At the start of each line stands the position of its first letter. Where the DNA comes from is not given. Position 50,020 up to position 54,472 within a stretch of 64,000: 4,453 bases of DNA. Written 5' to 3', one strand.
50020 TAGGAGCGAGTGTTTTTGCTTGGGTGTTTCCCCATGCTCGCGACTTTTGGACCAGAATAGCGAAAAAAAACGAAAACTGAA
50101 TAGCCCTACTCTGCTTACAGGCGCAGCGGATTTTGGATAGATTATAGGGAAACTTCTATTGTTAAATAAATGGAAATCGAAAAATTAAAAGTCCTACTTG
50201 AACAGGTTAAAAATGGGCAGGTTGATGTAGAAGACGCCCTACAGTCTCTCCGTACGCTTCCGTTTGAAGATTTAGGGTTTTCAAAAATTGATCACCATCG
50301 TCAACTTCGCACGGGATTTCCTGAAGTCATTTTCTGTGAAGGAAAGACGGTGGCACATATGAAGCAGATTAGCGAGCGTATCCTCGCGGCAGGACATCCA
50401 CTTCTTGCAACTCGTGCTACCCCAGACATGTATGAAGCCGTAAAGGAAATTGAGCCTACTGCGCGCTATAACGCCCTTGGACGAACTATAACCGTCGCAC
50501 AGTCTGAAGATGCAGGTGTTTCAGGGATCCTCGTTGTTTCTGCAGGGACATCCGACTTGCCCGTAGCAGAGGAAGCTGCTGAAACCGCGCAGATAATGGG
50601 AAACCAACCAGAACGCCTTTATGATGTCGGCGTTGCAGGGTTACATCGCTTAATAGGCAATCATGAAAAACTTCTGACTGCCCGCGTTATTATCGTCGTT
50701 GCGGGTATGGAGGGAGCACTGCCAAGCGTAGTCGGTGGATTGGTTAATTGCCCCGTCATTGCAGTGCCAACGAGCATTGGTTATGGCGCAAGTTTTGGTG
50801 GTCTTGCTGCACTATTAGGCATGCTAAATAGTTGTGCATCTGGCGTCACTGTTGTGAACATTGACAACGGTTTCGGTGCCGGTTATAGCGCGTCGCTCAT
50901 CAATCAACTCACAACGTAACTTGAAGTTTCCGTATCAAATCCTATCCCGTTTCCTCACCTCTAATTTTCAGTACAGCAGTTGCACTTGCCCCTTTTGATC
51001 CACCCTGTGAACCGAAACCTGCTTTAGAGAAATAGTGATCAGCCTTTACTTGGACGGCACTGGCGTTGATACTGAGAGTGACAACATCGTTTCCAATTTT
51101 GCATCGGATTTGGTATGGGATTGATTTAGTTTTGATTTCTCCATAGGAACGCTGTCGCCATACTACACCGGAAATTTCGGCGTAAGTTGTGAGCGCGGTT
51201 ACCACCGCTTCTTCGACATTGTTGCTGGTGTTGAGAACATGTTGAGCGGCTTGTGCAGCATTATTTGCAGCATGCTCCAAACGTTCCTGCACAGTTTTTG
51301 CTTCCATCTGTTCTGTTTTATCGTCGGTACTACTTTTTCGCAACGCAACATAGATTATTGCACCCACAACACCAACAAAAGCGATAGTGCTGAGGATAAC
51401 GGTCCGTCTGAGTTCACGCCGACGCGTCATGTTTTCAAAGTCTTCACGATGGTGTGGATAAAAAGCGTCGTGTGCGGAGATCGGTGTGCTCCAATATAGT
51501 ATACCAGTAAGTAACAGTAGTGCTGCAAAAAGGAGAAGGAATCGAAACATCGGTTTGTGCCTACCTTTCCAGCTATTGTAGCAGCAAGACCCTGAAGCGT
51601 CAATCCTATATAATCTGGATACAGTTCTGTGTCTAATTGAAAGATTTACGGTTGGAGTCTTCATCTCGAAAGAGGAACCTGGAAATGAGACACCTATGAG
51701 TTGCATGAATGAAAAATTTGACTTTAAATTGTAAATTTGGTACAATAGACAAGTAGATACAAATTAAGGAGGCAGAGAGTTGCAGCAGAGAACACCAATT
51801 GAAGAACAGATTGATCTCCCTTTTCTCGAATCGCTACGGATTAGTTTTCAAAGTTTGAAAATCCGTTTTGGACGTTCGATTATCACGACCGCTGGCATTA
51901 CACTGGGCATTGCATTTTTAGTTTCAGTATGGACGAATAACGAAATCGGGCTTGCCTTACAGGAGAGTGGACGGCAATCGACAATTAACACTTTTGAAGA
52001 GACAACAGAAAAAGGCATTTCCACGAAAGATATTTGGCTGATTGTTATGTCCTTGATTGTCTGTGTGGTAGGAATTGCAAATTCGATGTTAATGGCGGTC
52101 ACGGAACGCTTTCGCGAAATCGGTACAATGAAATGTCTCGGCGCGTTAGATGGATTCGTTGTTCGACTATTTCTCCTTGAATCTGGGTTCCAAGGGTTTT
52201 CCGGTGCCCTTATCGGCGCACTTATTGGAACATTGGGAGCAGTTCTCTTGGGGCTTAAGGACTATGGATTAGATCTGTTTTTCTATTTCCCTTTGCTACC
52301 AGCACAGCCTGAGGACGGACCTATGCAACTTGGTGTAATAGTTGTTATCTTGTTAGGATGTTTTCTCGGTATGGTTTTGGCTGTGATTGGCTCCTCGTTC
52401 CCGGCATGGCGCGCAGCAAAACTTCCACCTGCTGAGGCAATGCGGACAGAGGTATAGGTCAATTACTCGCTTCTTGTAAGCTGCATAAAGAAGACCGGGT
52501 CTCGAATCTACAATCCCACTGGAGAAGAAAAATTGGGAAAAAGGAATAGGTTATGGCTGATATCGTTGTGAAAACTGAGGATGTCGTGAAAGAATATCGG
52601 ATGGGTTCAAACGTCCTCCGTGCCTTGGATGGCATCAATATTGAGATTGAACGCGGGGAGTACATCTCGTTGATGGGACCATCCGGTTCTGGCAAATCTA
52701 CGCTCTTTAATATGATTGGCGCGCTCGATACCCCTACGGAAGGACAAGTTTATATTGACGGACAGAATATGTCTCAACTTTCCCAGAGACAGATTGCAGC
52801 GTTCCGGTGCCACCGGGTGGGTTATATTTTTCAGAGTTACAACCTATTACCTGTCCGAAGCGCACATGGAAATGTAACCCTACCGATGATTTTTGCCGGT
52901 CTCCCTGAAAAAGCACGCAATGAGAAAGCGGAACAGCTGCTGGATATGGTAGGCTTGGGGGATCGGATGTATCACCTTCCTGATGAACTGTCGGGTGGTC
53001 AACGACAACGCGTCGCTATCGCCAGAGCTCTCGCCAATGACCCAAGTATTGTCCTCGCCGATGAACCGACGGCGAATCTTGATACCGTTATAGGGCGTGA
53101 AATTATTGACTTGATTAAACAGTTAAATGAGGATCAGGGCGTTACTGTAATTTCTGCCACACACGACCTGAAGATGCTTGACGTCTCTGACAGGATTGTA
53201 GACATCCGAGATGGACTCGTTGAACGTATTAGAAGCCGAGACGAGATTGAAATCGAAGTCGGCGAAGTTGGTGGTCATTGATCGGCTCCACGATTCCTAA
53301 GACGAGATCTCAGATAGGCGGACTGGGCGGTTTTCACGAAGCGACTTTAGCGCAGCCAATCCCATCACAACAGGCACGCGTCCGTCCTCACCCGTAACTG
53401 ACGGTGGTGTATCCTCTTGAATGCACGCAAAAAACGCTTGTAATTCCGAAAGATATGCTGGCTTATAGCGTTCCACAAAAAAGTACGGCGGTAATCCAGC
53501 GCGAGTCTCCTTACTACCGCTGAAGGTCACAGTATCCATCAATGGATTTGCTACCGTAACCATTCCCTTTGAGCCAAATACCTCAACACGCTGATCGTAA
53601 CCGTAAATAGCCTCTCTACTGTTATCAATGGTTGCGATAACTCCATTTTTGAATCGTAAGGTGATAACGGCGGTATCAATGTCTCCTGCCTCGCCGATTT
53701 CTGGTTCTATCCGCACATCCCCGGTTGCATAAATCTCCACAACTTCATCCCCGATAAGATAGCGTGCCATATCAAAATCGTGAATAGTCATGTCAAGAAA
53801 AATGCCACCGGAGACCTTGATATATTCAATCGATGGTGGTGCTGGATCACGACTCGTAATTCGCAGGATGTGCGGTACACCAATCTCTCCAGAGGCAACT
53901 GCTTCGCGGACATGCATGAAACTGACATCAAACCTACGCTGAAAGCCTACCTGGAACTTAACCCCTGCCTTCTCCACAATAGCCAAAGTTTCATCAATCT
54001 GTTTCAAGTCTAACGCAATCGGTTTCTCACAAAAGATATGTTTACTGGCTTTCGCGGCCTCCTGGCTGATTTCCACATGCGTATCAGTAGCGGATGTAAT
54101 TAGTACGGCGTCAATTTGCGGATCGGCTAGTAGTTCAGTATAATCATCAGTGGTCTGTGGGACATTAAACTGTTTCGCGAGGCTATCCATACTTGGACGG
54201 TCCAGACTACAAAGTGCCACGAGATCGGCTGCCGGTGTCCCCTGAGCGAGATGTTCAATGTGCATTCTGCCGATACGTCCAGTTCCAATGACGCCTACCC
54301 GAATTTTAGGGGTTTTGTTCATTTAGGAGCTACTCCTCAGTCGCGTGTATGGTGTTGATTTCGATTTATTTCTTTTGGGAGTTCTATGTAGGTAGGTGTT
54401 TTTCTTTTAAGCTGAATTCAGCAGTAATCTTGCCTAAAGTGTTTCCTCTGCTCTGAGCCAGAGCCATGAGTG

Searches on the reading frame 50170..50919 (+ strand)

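Call 45: search_protein_families(library=pfam, proteins=[window:50170-50919:+])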
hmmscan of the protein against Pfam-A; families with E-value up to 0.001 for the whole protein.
window:50170-50919:+ (249 aa): 1 family
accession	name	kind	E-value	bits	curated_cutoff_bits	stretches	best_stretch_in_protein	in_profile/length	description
PF00731.26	AIRC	-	2.6e-14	53.5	30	1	120-245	2-127/148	AIR carboxylase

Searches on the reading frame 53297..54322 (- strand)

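Call 45: search_protein_families(library=pfam, proteins=[window:53297-54322:-])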
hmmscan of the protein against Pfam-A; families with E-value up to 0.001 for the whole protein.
window:53297-54322:- (341 aa): 3 families
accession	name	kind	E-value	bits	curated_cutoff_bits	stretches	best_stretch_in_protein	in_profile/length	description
PF22725.1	GFO_IDH_MocA_C3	-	2.1e-31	108.9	27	1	135-255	1-123/124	GFO/IDH/MocA C-terminal domain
PF01408.29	GFO_IDH_MocA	-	3.6e-31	108.8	24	1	7-127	1-120/120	Oxidoreductase family, NAD-binding Rossmann fold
PF02894.22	GFO_IDH_MocA_C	-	1.7e-23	84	22.9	1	139-336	1-218/218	Oxidoreductase family, C-terminal alpha/beta domain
